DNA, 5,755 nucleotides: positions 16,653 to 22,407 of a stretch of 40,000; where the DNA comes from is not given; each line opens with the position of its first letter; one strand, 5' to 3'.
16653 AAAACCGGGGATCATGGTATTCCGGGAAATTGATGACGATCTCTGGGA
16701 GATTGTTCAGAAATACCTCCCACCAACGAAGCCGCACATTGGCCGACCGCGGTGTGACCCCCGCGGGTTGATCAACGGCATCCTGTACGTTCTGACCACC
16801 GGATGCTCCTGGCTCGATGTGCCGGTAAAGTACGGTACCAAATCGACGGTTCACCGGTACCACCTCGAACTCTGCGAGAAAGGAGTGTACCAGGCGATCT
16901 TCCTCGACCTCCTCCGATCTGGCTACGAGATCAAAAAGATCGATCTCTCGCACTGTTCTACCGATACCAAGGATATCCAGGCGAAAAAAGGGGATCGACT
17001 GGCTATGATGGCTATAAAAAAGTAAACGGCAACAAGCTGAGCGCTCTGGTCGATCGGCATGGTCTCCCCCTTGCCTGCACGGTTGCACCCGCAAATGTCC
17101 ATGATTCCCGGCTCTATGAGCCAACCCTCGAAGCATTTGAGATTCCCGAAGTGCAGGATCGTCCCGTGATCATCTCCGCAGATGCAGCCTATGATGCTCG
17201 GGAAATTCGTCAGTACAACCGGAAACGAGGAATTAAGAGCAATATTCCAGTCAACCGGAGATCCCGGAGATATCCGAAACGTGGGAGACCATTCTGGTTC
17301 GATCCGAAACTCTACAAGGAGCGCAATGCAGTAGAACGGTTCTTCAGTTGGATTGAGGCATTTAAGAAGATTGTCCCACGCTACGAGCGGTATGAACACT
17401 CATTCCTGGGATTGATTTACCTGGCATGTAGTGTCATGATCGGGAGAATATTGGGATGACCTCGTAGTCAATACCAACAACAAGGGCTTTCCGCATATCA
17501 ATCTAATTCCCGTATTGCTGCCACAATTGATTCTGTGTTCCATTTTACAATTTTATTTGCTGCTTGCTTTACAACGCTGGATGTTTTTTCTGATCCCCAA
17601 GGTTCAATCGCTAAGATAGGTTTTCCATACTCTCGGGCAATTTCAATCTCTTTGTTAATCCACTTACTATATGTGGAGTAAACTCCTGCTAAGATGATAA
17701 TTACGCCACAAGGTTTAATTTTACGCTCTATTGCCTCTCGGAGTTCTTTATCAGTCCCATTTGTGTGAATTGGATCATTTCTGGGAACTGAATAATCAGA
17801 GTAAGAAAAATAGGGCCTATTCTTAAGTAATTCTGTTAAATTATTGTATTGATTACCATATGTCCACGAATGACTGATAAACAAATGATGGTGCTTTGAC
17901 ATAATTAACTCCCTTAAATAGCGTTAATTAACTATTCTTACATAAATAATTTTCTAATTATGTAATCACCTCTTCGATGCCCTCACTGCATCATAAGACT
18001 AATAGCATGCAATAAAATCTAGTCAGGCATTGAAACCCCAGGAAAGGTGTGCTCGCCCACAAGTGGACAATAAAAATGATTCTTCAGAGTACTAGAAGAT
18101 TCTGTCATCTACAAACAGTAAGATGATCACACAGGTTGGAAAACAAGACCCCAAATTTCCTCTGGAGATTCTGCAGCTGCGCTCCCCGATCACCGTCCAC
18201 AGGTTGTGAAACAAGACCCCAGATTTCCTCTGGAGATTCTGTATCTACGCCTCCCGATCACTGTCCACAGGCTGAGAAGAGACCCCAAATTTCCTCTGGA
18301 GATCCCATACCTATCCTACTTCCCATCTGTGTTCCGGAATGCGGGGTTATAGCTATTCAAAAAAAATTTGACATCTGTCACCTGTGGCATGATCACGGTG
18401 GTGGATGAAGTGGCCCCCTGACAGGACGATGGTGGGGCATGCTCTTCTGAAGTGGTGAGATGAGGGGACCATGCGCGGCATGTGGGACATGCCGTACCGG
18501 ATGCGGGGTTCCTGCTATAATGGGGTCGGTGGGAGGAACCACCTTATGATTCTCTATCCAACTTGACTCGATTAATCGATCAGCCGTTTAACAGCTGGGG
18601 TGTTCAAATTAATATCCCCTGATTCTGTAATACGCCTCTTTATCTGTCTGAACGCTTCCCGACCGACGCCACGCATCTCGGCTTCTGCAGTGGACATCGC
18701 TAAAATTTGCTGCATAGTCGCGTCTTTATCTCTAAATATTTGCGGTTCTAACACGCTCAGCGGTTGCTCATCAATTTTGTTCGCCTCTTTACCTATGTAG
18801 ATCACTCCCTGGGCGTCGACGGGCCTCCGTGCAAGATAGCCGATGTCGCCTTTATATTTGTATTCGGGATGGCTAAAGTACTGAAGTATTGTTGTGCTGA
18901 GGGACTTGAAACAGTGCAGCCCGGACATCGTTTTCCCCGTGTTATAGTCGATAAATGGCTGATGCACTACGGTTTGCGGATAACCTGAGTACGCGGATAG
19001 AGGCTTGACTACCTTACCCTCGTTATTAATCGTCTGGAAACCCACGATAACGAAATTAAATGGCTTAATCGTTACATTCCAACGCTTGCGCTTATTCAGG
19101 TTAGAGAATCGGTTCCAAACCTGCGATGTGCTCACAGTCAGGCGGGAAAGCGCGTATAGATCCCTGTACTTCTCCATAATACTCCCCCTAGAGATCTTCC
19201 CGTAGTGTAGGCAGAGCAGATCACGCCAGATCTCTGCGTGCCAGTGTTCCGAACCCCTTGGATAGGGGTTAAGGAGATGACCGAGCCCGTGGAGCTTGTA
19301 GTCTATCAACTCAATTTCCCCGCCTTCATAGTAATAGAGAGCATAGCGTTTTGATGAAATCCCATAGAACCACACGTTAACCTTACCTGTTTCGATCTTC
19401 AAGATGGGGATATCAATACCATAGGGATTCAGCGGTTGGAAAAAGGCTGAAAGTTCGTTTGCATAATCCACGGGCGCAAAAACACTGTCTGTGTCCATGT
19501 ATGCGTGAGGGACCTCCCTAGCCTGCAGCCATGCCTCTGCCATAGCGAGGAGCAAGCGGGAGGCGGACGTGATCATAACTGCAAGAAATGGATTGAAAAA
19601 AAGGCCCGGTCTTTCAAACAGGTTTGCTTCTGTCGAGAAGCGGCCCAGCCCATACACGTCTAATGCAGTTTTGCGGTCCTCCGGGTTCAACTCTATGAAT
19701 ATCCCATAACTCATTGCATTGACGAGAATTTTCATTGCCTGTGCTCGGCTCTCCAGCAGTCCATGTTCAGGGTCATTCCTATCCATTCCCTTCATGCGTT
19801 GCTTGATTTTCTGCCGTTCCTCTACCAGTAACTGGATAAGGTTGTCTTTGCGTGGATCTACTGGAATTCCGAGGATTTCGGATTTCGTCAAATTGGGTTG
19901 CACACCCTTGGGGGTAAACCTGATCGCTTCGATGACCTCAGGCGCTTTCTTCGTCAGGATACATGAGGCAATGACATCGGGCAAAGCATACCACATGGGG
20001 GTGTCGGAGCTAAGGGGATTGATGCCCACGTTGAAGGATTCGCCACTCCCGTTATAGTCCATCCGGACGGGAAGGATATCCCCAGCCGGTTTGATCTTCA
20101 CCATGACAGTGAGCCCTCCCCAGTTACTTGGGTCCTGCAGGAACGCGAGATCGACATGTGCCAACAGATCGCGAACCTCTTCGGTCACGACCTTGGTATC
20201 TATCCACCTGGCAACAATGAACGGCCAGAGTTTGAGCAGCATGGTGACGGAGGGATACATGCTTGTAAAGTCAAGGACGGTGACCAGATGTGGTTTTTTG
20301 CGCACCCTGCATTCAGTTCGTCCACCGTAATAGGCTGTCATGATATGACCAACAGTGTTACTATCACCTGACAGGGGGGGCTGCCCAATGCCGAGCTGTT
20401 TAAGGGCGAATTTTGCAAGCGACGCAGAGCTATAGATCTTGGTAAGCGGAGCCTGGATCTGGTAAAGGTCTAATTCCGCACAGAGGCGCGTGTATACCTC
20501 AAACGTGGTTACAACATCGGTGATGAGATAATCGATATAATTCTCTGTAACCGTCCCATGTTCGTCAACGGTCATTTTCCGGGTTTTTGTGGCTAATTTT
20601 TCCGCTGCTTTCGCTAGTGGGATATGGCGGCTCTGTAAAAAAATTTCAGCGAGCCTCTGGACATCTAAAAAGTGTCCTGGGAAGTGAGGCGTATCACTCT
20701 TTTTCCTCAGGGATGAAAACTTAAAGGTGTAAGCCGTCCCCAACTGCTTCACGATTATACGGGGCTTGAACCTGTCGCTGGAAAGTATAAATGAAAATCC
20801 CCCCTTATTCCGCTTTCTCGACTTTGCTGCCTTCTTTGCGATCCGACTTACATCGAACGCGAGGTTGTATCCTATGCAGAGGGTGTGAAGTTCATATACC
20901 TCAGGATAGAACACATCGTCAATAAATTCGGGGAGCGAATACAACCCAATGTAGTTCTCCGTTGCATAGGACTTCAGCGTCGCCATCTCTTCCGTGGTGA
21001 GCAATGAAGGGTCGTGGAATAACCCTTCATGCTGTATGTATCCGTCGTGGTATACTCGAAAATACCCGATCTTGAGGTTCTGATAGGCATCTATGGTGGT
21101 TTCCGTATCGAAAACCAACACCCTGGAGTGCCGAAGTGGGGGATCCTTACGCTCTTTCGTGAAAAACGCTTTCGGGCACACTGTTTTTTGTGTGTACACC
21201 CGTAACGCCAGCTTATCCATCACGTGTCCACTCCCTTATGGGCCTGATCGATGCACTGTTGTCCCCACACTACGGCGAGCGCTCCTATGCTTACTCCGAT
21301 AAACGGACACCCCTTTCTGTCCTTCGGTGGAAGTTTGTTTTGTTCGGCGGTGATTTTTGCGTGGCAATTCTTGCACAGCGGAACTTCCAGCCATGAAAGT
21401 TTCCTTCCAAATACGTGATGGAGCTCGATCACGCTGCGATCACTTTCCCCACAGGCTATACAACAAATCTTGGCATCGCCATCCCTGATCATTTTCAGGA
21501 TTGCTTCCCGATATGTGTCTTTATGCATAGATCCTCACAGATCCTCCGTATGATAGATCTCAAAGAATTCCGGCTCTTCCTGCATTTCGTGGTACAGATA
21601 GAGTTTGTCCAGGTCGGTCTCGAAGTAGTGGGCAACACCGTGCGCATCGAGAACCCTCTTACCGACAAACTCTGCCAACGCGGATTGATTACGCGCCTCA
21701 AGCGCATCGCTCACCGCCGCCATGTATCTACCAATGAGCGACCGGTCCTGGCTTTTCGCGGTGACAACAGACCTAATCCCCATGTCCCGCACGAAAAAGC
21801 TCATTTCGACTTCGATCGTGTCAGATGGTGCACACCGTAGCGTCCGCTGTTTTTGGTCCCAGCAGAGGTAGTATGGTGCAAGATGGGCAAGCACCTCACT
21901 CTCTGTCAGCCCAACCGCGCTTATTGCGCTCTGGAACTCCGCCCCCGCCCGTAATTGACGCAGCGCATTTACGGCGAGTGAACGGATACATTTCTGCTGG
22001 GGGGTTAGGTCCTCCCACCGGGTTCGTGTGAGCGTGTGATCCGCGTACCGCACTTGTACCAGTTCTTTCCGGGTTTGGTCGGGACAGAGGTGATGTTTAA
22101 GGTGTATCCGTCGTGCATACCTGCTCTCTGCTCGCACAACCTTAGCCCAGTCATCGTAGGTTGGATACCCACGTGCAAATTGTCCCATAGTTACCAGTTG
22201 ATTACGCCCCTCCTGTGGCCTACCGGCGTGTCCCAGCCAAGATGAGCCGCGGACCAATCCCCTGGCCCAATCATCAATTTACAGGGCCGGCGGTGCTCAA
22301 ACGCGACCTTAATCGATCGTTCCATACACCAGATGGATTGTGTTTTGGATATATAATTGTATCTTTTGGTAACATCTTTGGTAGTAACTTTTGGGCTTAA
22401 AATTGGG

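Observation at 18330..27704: Complete casposon (Cas1 + PolB self-synthesizing transposon) inserted at the 3' end of tRNA-Leu(UAA)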

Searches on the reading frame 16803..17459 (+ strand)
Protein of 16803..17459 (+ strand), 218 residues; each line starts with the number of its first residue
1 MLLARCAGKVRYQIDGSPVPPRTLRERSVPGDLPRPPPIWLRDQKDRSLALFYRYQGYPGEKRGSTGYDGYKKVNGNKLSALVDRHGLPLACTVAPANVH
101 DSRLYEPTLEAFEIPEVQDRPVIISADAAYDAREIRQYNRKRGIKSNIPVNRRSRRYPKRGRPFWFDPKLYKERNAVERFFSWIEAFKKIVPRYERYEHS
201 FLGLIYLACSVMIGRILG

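Call 13: search_protein_families(library=pfam, proteins=[window:16803-17459:+], max_evalue=0.001)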
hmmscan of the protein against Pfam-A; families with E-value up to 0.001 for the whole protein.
window:16803-17459:+ (218 aa): 3 families
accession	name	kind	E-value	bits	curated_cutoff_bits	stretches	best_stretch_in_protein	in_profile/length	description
PF01609.27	DDE_Tnp_1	-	6.5e-19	68.9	23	1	62-212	21-199/200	Transposase DDE domain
PF13586.12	DDE_Tnp_1_2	-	2.1e-08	35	29.2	1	125-212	2-83/86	Transposase DDE domain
PF13359.12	DDE_Tnp_4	-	9.6e-06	25.7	24.8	1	66-212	19-156/158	DDE superfamily endonuclease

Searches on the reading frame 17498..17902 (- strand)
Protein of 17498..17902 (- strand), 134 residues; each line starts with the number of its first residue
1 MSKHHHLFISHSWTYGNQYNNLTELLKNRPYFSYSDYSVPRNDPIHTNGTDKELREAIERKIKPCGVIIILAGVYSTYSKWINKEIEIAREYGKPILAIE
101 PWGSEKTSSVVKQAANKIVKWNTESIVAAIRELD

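Call 4: search_protein_families(library=pfam, proteins=[window:17498-17902:-], max_evalue=0.01)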
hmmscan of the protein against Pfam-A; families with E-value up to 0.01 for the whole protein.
window:17498-17902:- (134 aa): 3 families
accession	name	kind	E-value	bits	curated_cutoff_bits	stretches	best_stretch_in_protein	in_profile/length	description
PF08937.16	ThsB_TIR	-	6.2e-19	68.7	21.2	1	8-105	1-99/100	Thoeris protein ThsB, TIR-like domain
PF18306.6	LDcluster4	-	0.0089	16.1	26.3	0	45-115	78-138/151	SLOG cluster4 family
PF13676.11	TIR_2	-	0.0091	16.9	28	0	8-91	2-77/122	TIR domain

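Call 29: find_encoding_contigs(protein=window:17498-17902:-, flank=10000, max_places=6)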
Protein window:17498-17902:- (134 aa): 9 contigs read that carry it; 6 places shown.
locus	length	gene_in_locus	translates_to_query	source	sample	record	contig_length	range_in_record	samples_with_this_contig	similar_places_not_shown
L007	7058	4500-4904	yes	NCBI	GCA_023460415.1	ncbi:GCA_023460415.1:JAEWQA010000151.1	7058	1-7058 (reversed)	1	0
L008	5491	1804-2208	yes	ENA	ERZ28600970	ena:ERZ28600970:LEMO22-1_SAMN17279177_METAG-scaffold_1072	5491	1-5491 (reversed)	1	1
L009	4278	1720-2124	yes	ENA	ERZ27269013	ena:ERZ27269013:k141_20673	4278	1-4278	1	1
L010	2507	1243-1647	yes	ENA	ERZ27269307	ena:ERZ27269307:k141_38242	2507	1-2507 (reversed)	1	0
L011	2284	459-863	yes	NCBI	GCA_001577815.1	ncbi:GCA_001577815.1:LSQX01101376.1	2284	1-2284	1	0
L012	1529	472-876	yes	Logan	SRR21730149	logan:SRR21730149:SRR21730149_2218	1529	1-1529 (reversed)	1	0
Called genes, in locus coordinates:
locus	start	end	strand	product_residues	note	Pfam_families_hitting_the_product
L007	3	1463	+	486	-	?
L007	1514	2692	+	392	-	PF00155:Aminotran_1_2, PF12897:Asp_aminotransf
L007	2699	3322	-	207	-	-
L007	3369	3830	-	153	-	PF07883:Cupin_2 (faint)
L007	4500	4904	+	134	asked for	PF08937:ThsB_TIR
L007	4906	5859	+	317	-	PF00656:Peptidase_C14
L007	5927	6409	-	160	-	PF08937:ThsB_TIR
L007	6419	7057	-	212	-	?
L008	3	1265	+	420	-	?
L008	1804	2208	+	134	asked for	PF08937:ThsB_TIR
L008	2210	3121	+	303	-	-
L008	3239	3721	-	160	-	PF08937:ThsB_TIR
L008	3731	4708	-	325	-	-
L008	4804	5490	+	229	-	?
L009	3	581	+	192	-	?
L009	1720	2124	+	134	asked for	PF08937:ThsB_TIR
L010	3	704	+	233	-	?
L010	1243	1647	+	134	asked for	PF08937:ThsB_TIR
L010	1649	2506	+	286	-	?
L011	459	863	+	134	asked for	PF08937:ThsB_TIR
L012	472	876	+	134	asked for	PF08937:ThsB_TIR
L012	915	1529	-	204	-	?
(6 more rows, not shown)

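Call 34: list_cluster_members(proteins=[window:17498-17899:-, P0003, P0001])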
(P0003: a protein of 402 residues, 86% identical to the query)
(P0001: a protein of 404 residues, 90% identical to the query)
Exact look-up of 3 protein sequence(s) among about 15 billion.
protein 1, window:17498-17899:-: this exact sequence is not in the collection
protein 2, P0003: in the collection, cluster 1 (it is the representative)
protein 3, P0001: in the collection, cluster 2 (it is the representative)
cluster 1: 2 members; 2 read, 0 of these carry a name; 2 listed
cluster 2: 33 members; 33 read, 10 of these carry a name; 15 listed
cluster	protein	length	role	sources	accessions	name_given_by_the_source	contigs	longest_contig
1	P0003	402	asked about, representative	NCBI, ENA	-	-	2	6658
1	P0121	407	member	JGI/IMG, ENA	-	-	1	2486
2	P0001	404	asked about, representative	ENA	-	-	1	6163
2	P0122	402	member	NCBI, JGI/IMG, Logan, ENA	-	CRISPR-associated protein Cas1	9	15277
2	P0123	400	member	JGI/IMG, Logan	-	CRISPR-associated protein Cas1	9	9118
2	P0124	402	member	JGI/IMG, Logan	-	CRISPR-associated protein Cas1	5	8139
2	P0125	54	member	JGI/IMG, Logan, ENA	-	CRISPR-associated protein Cas1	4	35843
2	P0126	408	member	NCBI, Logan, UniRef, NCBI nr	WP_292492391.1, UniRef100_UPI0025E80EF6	CRISPR-associated endonuclease Cas1 [Methanoculleus sp. 10] | CRISPR-associated endonuclease Cas1 n=1 Tax=Methanoculleus sp. 10 TaxID=430615 ...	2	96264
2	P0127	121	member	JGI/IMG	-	CRISPR-associated protein Cas1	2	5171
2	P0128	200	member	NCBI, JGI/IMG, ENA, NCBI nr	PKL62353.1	MAG: CRISPR-associated endonuclease Cas1 [Methanomicrobiales archaeon ... | CRISPR-associated protein Cas1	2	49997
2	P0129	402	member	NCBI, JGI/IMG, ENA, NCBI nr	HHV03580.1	MAG TPA: CRISPR-associated endonuclease Cas1 [Bacteroidales bacterium] | CRISPR-associated endonuclease Cas1 [Bacteroidales bacterium]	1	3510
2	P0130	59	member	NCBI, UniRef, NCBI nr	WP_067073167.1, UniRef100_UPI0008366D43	hypothetical protein [Methanoculleus horonobensis] | hypothetical protein n=1 Tax=Methanoculleus horonobensis TaxID=528314 RepID=UPI0008366D43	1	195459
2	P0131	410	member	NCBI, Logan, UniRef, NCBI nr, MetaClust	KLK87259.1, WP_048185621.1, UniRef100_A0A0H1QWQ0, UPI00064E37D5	CRISPR-associated protein Cas1 [Methanoculleus sediminis] | CRISPR-associated endonuclease Cas1 n=1 Tax=Methanoculleus sediminis TaxID=1550566 ... | CRISPR-associated endonuclease Cas1 [Methanoculleus sediminis]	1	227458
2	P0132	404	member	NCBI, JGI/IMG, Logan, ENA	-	-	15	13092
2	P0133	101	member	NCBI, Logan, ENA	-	-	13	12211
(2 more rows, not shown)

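Call 63: find_encoding_contigs(protein=P0126, flank=10000, max_places=2)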
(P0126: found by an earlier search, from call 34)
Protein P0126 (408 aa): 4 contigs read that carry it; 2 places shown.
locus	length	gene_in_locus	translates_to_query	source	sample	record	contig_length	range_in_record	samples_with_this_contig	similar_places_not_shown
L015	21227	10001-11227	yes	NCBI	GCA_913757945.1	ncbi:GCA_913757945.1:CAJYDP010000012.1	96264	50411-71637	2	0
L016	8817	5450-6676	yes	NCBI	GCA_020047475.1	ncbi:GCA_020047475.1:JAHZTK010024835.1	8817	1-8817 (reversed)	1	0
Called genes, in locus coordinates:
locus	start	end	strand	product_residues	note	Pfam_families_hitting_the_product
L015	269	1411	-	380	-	PF00989:PAS, PF13426:PAS_9, PF08447:PAS_3 (faint), PF00989:PAS, PF13188:PAS_8 (weak), PF08448:PAS_4 (weak), PF13426:PAS_9, PF00512:HisKA (weak)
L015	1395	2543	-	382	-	PF00465:Fe-ADH, PF13685:Fe-ADH_2, PF25137:ADH_Fe_C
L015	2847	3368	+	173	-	PF07080:DUF1348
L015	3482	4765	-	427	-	PF01740:STAS, PF13466:STAS_2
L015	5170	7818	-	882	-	PF03175:DNA_pol_B_2, PF00136:DNA_pol_B (faint)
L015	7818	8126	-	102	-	-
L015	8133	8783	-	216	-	-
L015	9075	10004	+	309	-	-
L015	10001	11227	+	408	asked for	PF01867:Cas_Cas1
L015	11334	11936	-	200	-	PF11611:DUF4352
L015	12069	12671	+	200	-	PF09858:DUF2085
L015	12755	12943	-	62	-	-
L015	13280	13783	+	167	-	-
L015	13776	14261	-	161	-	PF01966:HD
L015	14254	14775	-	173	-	PF02002:TFIIE_alpha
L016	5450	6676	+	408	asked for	PF01867:Cas_Cas1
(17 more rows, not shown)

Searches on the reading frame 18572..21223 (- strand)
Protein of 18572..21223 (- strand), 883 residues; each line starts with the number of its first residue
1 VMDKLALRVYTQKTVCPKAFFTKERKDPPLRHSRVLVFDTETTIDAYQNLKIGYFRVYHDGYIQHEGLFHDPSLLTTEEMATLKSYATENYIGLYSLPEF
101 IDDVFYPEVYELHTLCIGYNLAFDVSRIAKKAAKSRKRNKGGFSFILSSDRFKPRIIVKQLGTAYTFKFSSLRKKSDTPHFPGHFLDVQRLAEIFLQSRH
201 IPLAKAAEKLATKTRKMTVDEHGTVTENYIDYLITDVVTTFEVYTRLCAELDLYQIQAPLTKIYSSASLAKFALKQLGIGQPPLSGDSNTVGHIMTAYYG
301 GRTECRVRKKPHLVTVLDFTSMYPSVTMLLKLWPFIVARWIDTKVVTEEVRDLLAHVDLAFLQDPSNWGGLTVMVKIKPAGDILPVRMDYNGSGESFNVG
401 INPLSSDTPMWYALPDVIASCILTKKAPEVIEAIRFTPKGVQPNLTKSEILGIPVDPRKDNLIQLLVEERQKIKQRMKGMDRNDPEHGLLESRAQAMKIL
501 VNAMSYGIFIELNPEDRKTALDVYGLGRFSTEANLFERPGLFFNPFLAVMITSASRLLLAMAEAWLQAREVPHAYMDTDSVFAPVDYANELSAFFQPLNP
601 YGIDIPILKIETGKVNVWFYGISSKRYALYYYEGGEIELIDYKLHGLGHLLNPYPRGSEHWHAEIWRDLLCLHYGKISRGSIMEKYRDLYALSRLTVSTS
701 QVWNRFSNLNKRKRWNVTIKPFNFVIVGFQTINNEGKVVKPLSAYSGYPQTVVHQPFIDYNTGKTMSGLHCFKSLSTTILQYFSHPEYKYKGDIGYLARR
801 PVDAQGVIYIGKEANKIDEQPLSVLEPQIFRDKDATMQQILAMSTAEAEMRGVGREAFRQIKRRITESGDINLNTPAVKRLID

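Call 4: search_protein_families(library=pfam, proteins=[window:18572-21223:-], max_evalue=0.01)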
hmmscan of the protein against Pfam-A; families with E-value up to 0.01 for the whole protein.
window:18572-21223:- (883 aa): 2 families
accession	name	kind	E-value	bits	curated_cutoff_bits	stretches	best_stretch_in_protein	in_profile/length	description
PF03175.18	DNA_pol_B_2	-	3.7e-09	36.4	25.8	1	201-328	107-246/468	DNA polymerase type B, organellar and viral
PF00136.26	DNA_pol_B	-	5.2e-07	29.2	23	1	462-508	123-167/453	DNA polymerase family B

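Call 8: search_protein_families(library=ncbifam, proteins=[window:18572-21223:-], max_evalue=0.01)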
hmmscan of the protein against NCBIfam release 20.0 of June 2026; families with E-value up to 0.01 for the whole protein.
window:18572-21223:- (883 aa): 1 family
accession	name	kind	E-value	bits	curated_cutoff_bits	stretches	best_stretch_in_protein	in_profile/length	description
NF004421.0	PRK05762.1-2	equivalog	0.0021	16.4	570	0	541-588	520-567/795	DNA polymerase II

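Call 56: search_solved_structures(query=window:18575-21223:-, max_evalue=0.01)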
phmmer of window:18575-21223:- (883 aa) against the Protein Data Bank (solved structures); distinct sequences matched with E-value up to 0.01: 0.

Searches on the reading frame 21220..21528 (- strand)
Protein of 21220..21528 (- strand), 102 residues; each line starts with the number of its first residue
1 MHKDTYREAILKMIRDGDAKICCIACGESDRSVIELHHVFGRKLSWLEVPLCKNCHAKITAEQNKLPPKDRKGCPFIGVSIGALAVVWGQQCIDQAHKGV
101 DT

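Call 4: search_protein_families(library=pfam, proteins=[window:21220-21528:-], max_evalue=0.01)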
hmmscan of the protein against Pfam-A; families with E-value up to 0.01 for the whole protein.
window:21220-21528:- (102 aa): 0 families

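Call 8: search_protein_families(library=ncbifam, proteins=[window:21220-21528:-], max_evalue=0.01)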
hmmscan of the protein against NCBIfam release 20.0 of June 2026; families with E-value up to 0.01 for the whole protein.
window:21220-21528:- (102 aa): 0 families

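Call 40: search_protein_families(library=pfam, proteins=[window:21220-21528:-], max_evalue=10)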
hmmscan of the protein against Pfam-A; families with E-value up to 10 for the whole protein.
window:21220-21528:- (102 aa): 6 families
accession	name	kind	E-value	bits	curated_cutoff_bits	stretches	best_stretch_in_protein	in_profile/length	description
PF16786.11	RecA_dep_nuc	-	0.013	16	26.9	1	19-62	13-61/103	Recombination enhancement, RecA-dependent nuclease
PF01844.29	HNH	-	0.12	13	21.4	1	50-61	35-46/47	HNH endonuclease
PF09128.16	RGS-like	-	0.12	12.5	27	1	28-71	50-93/191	Regulator of G protein signalling-like domain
PF13717.11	Zn_ribbon_4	-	0.22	11.9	30.3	1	52-72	5-25/36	zinc-ribbon domain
PF21368.3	AI2M-like_HNH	-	0.3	11.4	23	1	23-39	1-18/49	AI2M/AI1M-like, HNH endonuclease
PF24443.1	DUF7562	-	2.1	9.1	27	0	16-59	7-54/95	Family of unknown function (DUF7562)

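Call 55: search_solved_structures(query=A2, max_evalue=1)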
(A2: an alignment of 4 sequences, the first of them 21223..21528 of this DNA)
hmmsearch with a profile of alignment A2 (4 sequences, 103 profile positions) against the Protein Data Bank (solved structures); distinct sequences matched with E-value up to 1: 3.
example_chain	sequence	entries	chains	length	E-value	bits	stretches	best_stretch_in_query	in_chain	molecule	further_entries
4h9d_A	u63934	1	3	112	0.1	16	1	14-56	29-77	HNH endonuclease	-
6ghc_A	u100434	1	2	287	0.21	14.9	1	23-63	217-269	5-methylcytosine-specific restriction enzyme A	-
1h1o_A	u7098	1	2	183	0.6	13.5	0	36-96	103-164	CYTOCHROME C-552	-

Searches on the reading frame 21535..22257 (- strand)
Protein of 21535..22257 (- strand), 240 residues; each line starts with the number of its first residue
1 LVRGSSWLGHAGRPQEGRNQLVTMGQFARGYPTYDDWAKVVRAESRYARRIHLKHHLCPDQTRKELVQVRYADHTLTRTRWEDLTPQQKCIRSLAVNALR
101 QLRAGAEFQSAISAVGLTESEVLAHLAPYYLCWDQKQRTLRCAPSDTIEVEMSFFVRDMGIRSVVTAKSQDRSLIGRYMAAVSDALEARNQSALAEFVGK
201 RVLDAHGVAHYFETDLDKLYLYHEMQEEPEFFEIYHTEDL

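Call 4: search_protein_families(library=pfam, proteins=[window:21535-22257:-], max_evalue=0.01)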
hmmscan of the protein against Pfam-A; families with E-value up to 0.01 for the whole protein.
window:21535-22257:- (240 aa): 0 families

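Call 8: search_protein_families(library=ncbifam, proteins=[window:21535-22257:-], max_evalue=0.01)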
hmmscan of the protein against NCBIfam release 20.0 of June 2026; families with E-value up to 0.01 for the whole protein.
window:21535-22257:- (240 aa): 0 families

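Call 40: search_protein_families(library=pfam, proteins=[window:21535-22257:-], max_evalue=10)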
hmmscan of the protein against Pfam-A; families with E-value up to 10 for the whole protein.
window:21535-22257:- (240 aa): 0 families
